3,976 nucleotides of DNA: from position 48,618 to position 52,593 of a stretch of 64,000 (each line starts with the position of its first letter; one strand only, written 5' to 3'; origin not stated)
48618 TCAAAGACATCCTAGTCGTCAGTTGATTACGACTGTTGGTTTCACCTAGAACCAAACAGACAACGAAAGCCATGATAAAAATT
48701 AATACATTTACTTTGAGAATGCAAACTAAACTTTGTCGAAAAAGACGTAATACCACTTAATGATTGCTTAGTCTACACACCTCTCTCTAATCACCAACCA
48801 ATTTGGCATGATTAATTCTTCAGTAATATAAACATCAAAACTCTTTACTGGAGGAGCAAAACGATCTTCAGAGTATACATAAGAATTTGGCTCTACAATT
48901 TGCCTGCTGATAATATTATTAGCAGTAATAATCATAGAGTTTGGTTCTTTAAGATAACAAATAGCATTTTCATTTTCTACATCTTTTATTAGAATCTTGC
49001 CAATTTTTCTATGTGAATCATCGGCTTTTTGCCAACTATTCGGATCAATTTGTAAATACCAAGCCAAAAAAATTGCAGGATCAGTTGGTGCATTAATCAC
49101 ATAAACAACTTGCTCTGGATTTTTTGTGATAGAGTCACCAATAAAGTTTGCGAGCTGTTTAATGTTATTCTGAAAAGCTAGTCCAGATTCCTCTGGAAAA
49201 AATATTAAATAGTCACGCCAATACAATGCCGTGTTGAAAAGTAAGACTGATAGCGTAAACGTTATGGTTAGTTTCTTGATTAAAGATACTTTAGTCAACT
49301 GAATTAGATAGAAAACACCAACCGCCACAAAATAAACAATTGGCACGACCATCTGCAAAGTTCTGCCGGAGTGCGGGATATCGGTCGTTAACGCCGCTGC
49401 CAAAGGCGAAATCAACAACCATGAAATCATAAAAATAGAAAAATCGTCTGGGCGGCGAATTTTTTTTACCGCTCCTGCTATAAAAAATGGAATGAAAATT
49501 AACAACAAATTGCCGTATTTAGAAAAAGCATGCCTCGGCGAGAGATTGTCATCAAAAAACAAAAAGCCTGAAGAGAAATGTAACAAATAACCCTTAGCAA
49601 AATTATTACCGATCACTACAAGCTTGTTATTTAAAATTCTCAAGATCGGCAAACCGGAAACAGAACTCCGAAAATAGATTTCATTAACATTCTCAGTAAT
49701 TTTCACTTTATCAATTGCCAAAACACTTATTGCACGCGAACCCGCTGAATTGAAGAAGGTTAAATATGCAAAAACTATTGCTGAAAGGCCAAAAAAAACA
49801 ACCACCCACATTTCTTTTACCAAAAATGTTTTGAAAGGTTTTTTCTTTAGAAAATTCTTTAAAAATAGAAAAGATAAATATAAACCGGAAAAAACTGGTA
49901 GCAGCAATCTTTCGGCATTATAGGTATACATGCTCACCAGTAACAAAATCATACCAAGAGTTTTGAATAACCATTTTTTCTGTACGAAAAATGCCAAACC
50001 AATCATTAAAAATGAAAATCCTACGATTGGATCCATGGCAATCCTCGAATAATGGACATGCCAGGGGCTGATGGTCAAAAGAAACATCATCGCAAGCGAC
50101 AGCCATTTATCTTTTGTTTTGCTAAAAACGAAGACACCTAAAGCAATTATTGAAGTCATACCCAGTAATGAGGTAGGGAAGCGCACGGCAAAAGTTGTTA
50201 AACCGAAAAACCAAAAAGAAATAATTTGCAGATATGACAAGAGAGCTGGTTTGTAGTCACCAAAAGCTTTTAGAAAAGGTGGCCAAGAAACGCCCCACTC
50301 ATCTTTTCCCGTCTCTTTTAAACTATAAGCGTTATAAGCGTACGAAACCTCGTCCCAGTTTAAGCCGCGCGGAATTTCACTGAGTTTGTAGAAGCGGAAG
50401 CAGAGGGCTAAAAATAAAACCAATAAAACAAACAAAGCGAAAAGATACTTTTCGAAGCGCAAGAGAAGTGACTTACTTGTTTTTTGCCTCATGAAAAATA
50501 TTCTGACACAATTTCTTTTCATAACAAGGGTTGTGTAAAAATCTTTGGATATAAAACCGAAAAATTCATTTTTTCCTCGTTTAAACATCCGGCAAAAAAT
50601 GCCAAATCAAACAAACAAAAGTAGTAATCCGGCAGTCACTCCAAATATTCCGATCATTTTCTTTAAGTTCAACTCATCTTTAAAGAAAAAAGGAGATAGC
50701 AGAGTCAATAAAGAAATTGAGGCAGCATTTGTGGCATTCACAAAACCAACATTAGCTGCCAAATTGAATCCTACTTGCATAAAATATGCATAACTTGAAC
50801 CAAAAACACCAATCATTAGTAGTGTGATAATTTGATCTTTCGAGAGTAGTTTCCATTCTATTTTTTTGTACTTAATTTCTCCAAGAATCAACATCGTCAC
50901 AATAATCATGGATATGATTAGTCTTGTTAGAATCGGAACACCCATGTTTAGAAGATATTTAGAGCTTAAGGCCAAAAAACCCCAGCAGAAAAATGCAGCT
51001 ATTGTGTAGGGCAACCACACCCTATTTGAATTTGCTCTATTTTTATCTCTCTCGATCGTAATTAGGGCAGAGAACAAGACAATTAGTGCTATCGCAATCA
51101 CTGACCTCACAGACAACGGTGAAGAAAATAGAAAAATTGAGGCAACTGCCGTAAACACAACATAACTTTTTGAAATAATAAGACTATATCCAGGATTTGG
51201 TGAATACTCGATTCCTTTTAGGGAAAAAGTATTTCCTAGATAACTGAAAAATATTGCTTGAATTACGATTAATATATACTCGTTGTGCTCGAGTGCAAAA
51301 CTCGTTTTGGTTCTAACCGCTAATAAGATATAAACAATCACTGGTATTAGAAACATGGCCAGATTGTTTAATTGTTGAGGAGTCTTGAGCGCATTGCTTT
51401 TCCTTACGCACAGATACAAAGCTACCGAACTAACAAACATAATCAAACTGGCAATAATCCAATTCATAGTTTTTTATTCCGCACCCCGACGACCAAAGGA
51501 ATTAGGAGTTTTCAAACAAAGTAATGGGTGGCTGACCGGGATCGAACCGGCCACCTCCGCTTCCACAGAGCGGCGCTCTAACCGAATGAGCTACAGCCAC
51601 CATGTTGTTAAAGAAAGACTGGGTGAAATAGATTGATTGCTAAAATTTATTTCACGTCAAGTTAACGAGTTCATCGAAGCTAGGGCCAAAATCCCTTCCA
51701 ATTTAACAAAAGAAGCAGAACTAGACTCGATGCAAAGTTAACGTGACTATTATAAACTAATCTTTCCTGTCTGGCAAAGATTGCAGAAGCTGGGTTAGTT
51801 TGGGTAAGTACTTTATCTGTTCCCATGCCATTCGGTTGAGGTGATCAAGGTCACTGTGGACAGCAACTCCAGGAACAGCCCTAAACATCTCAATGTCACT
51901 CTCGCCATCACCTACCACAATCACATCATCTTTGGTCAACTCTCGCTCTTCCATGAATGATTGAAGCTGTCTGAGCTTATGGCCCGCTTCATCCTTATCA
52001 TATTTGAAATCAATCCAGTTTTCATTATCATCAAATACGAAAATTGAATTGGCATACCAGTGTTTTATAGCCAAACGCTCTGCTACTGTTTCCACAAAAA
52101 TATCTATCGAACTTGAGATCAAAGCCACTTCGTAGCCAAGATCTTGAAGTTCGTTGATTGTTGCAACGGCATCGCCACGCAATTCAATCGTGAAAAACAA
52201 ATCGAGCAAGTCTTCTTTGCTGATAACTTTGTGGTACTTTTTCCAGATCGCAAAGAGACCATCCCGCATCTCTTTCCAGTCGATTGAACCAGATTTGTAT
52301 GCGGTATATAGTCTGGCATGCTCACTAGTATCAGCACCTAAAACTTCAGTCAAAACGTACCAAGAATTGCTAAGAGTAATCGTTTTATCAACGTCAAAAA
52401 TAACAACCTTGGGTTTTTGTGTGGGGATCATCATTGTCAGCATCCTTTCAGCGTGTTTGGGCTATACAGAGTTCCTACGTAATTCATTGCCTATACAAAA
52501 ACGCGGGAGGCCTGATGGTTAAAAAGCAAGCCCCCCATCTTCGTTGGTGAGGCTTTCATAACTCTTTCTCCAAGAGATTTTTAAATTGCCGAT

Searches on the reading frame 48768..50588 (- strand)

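Call 51: search_protein_families(library=pfam, proteins=[window:48768-50588:-], max_evalue=0.0001)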
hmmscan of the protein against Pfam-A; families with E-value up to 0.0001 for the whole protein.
window:48768-50588:- (606 aa): 1 family
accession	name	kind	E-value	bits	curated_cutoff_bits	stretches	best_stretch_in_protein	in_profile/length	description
PF02366.24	PMT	-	2.3e-08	34.3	22.7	1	57-216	3-171/245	Dolichyl-phosphate-mannose-protein mannosyltransferase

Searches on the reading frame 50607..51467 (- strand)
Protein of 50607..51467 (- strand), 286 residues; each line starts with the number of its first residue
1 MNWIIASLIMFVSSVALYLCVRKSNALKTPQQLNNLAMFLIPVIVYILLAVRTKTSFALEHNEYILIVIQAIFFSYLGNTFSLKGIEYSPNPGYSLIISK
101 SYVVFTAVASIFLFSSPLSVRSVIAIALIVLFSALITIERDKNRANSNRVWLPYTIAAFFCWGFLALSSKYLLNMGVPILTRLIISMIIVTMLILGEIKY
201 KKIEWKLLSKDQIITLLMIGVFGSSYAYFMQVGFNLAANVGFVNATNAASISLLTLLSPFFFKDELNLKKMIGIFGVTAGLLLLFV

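Call 51: search_protein_families(library=pfam, proteins=[window:50607-51467:-], max_evalue=0.0001)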
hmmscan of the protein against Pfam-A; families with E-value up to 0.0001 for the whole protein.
window:50607-51467:- (286 aa): 1 family
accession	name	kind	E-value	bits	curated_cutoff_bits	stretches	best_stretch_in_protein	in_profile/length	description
PF00892.27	EamA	-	1.4e-14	55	28.2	2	151-285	3-134/135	EamA-like transporter family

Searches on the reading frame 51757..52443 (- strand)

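Call 51: search_protein_families(library=pfam, proteins=[window:51757-52443:-], max_evalue=0.0001)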
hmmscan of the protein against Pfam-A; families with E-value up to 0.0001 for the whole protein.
window:51757-52443:- (228 aa): 6 families
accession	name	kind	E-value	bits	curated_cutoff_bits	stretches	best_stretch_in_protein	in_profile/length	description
PF12710.13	HAD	-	2.9e-18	67.4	27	1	14-188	1-189/189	haloacid dehalogenase-like hydrolase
PF00702.32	Hydrolase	-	3.9e-15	57.2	26.4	1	12-189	2-189/191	haloacid dehalogenase-like hydrolase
PF06888.18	Put_Phosphatase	-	9.3e-08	32.2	27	1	13-135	2-120/234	Putative Phosphatase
PF13419.12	HAD_2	-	5.5e-06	27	23.8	0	15-186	2-167/178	Haloacid dehalogenase-like hydrolase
PF08282.18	Hydrolase_3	-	6.7e-06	26.4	20.9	1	154-203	186-236/255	haloacid dehalogenase-like hydrolase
PF24694.1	LNS2_PITM1-3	-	1.1e-05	25.9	27.7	0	87-189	21-112/124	PITM 1-3, LNS2 domain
